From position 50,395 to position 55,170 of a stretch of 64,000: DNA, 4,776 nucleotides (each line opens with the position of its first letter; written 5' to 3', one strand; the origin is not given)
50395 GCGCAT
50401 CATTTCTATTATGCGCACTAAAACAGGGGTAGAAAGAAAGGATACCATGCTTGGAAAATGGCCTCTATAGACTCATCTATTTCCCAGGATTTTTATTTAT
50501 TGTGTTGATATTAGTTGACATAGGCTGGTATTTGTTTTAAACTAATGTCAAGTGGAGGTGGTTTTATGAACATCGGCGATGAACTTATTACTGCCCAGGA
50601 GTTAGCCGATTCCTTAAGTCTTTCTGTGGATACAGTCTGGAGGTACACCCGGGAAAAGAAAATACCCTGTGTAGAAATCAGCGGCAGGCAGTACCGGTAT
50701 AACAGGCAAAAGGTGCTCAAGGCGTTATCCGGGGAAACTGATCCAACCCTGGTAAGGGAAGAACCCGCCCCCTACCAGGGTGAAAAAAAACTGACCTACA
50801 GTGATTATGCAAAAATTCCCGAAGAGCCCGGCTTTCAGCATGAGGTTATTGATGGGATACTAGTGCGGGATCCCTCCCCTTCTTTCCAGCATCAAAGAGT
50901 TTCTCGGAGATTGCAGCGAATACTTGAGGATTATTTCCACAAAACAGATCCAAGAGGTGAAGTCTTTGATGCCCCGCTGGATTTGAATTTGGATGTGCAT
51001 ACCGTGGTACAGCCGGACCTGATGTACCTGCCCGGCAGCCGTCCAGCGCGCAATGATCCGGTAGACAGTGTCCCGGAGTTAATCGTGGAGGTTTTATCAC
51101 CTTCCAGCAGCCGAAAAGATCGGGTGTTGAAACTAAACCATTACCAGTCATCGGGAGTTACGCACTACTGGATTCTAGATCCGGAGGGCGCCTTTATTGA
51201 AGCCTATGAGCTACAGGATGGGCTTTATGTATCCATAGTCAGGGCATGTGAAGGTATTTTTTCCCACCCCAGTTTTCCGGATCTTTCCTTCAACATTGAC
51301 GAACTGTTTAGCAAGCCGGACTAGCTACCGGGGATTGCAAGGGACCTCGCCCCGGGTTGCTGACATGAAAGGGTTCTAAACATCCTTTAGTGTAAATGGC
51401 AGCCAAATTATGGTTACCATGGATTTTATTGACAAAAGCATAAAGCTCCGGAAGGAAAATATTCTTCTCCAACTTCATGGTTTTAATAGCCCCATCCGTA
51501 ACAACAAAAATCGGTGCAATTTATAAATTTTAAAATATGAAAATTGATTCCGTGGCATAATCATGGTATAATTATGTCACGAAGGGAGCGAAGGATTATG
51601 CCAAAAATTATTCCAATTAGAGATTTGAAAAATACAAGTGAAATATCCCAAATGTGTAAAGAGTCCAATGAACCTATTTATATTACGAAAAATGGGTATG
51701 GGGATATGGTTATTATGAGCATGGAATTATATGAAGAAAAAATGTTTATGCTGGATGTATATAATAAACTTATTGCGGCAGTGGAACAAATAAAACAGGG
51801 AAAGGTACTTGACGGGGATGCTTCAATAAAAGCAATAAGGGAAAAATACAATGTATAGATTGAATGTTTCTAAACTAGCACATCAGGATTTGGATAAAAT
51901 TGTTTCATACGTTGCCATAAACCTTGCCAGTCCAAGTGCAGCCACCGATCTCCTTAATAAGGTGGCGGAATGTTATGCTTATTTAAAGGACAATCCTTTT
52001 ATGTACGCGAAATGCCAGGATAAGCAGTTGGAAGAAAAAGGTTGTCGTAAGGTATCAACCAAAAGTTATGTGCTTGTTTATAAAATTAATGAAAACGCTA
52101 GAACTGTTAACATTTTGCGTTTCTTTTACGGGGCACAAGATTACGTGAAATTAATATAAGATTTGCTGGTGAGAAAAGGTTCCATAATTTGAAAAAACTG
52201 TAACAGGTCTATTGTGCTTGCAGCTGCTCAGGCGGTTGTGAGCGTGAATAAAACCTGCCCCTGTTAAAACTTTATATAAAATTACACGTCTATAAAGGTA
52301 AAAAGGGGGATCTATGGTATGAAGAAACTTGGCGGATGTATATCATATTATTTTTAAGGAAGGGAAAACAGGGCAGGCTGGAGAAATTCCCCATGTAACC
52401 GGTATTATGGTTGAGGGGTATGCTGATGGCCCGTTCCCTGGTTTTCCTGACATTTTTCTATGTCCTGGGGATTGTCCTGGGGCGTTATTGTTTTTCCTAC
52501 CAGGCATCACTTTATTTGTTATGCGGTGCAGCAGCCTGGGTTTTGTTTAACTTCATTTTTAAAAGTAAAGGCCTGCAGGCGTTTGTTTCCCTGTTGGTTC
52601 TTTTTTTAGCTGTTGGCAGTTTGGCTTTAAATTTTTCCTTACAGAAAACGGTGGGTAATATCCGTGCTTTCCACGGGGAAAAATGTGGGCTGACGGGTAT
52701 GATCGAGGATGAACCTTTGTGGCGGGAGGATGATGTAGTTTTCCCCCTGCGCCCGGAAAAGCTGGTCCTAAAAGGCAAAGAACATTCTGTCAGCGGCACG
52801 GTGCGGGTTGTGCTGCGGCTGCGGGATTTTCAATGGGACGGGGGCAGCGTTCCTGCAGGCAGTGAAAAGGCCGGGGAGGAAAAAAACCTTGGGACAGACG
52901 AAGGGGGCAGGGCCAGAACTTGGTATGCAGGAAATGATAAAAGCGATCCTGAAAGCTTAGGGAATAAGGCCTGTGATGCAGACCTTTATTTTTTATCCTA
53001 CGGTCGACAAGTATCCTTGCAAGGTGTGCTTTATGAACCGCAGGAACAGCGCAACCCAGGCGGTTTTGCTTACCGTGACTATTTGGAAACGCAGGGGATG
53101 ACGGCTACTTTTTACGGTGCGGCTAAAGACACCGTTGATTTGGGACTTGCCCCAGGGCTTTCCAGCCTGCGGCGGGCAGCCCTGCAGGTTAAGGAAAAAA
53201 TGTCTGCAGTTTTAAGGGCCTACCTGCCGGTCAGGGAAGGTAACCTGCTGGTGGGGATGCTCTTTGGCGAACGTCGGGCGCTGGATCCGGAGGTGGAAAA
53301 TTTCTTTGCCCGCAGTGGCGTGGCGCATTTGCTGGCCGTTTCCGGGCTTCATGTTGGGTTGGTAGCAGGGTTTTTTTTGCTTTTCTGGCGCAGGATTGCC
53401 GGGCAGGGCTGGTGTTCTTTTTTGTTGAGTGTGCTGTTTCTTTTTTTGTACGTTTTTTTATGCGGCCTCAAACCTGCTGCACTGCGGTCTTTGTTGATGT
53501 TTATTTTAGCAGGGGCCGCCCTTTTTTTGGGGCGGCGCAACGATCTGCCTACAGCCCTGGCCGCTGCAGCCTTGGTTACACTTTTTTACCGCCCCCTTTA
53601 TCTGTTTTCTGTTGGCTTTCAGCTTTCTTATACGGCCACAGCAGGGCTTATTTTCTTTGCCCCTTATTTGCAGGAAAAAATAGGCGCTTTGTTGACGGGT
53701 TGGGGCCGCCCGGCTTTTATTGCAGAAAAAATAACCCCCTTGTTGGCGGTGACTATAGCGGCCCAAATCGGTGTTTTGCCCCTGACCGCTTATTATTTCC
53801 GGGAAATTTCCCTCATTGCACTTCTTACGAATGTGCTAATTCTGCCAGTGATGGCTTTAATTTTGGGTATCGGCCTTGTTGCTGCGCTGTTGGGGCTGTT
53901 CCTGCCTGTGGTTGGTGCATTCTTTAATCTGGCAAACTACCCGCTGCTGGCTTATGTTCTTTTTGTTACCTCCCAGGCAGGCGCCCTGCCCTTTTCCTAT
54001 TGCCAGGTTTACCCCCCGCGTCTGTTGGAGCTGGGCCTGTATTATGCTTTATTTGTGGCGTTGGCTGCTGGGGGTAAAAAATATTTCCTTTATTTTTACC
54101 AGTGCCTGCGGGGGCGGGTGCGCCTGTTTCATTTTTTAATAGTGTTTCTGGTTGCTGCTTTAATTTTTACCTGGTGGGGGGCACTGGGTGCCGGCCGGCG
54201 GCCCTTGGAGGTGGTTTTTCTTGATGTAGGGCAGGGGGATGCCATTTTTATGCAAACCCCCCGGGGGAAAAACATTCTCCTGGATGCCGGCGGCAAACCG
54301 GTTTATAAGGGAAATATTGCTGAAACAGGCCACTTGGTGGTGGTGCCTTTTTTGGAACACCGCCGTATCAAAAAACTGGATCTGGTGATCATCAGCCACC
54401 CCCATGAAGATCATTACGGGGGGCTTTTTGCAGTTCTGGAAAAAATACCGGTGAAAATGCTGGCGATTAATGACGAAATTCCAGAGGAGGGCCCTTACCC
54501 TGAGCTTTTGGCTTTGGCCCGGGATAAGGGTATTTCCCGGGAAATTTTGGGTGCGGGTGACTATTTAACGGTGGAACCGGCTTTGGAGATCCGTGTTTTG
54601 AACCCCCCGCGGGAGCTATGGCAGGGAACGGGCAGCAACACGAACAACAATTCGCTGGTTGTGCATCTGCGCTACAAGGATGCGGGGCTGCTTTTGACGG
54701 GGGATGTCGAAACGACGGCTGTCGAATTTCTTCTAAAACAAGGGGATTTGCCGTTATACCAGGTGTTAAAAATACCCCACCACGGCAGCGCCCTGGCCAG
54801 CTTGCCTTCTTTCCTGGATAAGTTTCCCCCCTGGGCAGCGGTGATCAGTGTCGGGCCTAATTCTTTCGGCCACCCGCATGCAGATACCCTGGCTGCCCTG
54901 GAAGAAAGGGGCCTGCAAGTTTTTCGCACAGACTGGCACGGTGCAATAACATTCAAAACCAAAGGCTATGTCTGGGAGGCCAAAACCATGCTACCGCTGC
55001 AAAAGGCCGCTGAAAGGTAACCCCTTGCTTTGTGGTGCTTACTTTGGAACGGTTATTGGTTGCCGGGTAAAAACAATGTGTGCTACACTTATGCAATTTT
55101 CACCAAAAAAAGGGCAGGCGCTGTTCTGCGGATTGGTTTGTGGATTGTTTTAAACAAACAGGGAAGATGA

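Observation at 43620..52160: AT-rich accessory island that truncates an ABC ATPase gene at a hairpin repeat present three times (MITE-like pair at 49957/50323)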

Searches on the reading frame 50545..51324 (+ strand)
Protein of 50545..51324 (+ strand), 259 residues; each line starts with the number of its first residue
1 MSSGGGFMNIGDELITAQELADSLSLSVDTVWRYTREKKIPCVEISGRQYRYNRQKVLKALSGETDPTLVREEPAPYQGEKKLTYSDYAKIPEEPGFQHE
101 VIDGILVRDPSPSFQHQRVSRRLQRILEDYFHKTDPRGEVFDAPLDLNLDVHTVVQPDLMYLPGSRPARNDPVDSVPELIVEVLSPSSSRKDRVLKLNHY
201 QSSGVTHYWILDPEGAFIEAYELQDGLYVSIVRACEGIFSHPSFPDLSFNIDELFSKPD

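Call 7: search_protein_families(library=pfam, proteins=[window:50545-51324:+], max_evalue=0.01)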
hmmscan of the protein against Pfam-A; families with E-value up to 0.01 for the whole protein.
window:50545-51324:+ (259 aa): 4 families
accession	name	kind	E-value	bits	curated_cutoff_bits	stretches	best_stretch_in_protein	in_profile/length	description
PF05685.18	Uma2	-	6.4e-32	110.8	27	1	86-249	2-169/172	Putative restriction endonuclease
PF12728.13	HTH_17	-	1.5e-08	35.2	27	1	14-59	1-45/51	Helix-turn-helix domain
PF08279.18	HTH_11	-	0.0012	19.1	25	1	13-34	14-35/55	HTH domain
PF13412.12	HTH_24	-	0.0068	16.4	21.9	0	15-37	18-40/48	Winged helix-turn-helix DNA-binding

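Call 29: search_protein_families(library=ncbifam, proteins=[window:50545-51324:+], max_evalue=0.001)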
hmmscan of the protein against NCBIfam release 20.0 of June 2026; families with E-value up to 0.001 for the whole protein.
window:50545-51324:+ (259 aa): 1 family
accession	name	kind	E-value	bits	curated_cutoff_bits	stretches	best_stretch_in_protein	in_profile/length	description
TIGR01764.1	excise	domain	9e-07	29.2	28.8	1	15-61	2-47/49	excisionase family DNA-binding protein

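Call 53: find_encoding_contigs(protein=window:50545-51324:+, flank=10000, max_places=8)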
Protein window:50545-51324:+ (259 aa): 5 contigs read that carry it; 5 places shown.
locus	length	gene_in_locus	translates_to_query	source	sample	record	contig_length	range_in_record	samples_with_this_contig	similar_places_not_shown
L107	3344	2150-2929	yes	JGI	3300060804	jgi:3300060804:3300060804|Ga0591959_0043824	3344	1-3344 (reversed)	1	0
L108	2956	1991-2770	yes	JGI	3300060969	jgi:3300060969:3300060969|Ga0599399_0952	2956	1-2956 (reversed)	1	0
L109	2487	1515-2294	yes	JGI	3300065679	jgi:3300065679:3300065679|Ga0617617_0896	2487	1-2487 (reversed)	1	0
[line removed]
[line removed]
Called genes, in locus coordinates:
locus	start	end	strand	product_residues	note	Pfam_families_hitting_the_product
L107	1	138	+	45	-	?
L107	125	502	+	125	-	-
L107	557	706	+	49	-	-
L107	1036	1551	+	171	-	-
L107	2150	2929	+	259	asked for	PF12728:HTH_17, PF05685:Uma2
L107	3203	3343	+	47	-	?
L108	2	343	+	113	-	?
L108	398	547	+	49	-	-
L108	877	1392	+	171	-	-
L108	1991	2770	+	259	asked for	PF12728:HTH_17, PF05685:Uma2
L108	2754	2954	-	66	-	?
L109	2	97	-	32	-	?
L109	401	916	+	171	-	-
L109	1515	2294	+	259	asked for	PF12728:HTH_17, PF05685:Uma2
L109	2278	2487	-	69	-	?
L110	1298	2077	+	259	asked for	PF12728:HTH_17, PF05685:Uma2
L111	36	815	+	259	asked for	PF12728:HTH_17, PF05685:Uma2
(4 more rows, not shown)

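Call 70: search_protein_families(library=padloc, proteins=[window:50545-51324:+], max_evalue=0.01)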
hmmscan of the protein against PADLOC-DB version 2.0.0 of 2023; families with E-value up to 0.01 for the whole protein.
window:50545-51324:+ (259 aa): 6 families
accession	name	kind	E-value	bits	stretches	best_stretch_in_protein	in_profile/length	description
PDLC04832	PDC-S03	-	3.9e-39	132.3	1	80-256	6-187/188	-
PDLC04833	PDC-S03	-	1.8e-25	87.6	1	80-256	21-204/207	-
PDLC04834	PDC-S03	-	4.3e-24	83.2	1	80-256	6-183/184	-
PDLC04835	PDC-S03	-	6.1e-10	37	1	80-215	6-148/207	-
PDLC04133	mad1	-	2e-06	26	1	12-61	3-51/60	mads_1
PDLC04943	PDC-S17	-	4.2e-06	24.3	1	93-232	37-162/199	-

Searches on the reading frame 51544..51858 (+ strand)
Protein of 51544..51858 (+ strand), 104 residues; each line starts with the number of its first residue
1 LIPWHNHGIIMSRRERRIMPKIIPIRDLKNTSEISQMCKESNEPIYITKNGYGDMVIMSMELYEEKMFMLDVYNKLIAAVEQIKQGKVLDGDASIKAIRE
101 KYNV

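Call 7: search_protein_families(library=pfam, proteins=[window:51544-51858:+], max_evalue=0.01)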
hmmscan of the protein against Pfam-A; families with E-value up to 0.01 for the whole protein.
window:51544-51858:+ (104 aa): 1 family
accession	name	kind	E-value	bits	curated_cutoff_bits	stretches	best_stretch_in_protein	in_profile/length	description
PF02604.26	PhdYeFM_antitox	-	5.5e-07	29.7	29.8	1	21-64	2-46/74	Antitoxin Phd_YefM, type II toxin-antitoxin system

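Call 70: search_protein_families(library=padloc, proteins=[window:51544-51858:+], max_evalue=0.01)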
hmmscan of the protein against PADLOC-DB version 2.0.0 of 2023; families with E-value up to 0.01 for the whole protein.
window:51544-51858:+ (104 aa): 0 families

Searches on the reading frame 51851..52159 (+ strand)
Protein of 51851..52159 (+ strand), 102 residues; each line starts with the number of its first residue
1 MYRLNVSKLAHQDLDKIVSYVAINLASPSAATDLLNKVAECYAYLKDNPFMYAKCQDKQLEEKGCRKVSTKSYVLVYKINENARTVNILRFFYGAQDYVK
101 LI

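Call 7: search_protein_families(library=pfam, proteins=[window:51851-52159:+], max_evalue=0.01)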
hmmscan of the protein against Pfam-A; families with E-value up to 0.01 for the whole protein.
window:51851-52159:+ (102 aa): 1 family
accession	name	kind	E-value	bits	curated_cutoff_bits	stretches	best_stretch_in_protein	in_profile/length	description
PF05016.21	ParE_toxin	-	5.1e-15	56.3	23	1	6-98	3-89/89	ParE toxin of type II toxin-antitoxin system, parDE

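Call 70: search_protein_families(library=padloc, proteins=[window:51851-52159:+], max_evalue=0.01)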
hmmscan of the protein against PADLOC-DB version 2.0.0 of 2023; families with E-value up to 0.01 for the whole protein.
window:51851-52159:+ (102 aa): 0 families

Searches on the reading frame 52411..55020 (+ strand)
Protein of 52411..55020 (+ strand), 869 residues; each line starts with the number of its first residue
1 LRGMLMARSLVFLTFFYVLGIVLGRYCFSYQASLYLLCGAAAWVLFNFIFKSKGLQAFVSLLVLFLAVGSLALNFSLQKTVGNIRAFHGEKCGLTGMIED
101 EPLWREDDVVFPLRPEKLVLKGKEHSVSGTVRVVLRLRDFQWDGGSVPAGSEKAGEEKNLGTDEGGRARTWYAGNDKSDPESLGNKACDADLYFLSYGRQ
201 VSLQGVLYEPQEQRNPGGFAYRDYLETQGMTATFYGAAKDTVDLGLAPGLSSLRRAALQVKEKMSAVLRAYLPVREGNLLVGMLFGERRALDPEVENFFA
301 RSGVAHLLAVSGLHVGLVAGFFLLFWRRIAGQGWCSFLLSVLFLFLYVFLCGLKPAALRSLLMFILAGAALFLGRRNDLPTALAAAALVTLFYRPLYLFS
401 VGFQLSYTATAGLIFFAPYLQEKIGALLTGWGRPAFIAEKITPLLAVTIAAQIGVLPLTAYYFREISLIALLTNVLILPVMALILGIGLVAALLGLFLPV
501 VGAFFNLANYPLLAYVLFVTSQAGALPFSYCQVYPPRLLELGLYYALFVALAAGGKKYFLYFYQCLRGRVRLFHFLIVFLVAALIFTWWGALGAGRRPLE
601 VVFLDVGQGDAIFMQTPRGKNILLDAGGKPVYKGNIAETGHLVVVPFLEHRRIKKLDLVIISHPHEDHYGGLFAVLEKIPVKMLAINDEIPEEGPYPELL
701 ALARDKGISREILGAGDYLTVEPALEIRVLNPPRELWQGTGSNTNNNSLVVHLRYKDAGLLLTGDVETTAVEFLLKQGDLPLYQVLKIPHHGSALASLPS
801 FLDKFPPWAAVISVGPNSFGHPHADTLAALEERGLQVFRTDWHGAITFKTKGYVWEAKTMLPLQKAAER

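Call 17: search_protein_families(library=pfam, proteins=[window:52411-55020:+], max_evalue=0.001)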
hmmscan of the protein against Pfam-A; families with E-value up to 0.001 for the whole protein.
window:52411-55020:+ (869 aa): 4 families
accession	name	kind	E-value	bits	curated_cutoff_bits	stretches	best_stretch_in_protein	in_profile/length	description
PF03772.21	Competence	-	2.1e-59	201.6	23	1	283-552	1-264/270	Competence protein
PF00753.33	Lactamase_B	-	6e-18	65.9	22.7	1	605-814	2-194/196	Metallo-beta-lactamase superfamily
PF13567.11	DUF4131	-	2.7e-16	60.1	31.6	2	195-240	118-163/165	Domain of unknown function (DUF4131)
PF12706.13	Lactamase_B_2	-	4.5e-06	26.8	27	1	621-770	2-147/200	Beta-lactamase superfamily domain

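Call 52: find_related_loci(query=window:52411-55020:+, collection=metagenome_contigs, flank=10000)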
Query window:52411-55020:+ (869 aa) in metagenome_contigs; peptide patterns used: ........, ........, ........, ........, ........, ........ (x = any residue, [..] = any of these).
521 stretches matched a pattern; 3 encode a relative of the query (tblastn E <= 1e-3); 3 distinct loci.
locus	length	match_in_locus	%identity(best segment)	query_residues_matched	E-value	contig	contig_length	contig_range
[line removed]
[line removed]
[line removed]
